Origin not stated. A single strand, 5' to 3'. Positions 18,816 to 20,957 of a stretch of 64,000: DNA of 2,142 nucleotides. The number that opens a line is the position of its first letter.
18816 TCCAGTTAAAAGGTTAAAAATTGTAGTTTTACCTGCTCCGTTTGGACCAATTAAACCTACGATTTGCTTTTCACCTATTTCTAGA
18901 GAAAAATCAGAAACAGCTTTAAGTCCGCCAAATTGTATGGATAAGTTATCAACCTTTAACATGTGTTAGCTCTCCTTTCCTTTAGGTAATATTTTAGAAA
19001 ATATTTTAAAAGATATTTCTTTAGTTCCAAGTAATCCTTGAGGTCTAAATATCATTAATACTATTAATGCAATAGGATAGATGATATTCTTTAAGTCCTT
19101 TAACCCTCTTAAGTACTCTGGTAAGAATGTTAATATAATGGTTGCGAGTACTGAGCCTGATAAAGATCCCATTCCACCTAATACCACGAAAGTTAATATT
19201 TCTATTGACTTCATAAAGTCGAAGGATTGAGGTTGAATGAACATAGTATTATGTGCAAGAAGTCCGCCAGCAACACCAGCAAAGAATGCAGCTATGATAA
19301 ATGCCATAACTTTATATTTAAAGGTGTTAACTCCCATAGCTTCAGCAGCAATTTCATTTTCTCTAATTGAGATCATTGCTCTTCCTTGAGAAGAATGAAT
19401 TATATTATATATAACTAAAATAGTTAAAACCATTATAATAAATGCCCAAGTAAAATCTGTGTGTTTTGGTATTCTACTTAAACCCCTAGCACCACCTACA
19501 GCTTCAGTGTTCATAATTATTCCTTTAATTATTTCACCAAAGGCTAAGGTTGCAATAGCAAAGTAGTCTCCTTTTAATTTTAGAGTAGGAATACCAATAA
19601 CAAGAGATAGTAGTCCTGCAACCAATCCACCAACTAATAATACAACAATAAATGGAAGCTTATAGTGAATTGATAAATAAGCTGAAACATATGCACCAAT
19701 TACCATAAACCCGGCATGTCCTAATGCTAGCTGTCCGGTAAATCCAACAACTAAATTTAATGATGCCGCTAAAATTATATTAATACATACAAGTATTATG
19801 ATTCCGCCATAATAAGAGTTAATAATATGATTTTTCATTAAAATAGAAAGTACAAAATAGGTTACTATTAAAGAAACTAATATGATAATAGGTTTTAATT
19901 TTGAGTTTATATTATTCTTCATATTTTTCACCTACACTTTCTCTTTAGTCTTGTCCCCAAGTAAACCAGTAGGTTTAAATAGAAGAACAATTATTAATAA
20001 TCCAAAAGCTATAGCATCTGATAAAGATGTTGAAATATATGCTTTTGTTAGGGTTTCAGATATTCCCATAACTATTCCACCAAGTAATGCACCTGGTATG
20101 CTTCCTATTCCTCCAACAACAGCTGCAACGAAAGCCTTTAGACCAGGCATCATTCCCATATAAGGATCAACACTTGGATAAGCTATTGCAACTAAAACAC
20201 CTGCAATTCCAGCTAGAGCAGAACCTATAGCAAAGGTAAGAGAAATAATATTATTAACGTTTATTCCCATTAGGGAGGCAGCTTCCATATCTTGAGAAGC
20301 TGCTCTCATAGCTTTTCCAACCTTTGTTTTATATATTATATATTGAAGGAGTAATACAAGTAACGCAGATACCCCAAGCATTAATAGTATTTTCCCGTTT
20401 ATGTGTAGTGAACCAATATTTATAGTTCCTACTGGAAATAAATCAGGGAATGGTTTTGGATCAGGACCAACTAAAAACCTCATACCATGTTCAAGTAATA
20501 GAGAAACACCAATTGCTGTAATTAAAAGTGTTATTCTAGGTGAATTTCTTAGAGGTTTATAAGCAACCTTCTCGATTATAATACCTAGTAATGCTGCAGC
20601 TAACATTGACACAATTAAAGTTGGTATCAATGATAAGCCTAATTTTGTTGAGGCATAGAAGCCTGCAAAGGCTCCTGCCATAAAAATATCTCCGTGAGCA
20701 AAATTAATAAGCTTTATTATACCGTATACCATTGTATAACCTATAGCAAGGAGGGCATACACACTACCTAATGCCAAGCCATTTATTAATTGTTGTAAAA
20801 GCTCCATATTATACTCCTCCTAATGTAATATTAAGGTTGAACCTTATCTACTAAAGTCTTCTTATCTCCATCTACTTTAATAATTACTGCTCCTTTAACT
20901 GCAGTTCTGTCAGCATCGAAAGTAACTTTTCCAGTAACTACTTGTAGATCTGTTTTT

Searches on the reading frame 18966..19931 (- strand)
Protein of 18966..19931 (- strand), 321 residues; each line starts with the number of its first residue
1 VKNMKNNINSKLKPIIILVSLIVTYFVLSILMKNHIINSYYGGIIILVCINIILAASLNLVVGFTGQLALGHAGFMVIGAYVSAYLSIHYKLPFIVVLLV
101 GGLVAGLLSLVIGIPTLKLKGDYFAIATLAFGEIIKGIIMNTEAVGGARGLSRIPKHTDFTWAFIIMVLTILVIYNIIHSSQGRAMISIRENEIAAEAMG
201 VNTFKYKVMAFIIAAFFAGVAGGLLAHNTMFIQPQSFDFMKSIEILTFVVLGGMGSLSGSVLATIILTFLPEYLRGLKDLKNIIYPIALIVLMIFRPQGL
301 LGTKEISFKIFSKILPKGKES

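Call 66: search_protein_families(library=pfam, proteins=[window:18966-19931:-], max_evalue=0.00001)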
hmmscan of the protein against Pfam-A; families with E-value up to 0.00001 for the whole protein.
window:18966-19931:- (321 aa): 1 family
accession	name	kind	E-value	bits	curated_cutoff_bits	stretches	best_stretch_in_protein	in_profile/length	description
PF02653.21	BPD_transp_2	-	5.6e-43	147.4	26.8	1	43-291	4-267/269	Branched-chain amino acid transport system / permease component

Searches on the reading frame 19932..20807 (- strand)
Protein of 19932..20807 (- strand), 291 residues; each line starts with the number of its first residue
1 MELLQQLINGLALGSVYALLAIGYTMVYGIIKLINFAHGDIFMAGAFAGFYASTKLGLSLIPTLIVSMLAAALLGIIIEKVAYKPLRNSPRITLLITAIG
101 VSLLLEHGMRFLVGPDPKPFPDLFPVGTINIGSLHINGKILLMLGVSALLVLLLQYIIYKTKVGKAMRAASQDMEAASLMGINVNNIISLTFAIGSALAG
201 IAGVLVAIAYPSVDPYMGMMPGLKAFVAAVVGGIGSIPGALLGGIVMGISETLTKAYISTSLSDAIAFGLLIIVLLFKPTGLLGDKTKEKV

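Call 66: search_protein_families(library=pfam, proteins=[window:19932-20807:-], max_evalue=0.00001)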
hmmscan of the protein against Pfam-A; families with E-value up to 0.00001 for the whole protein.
window:19932-20807:- (291 aa): 1 family
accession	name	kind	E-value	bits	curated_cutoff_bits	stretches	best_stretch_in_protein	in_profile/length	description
PF02653.21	BPD_transp_2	-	1.8e-51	175.3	26.8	1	7-275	2-269/269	Branched-chain amino acid transport system / permease component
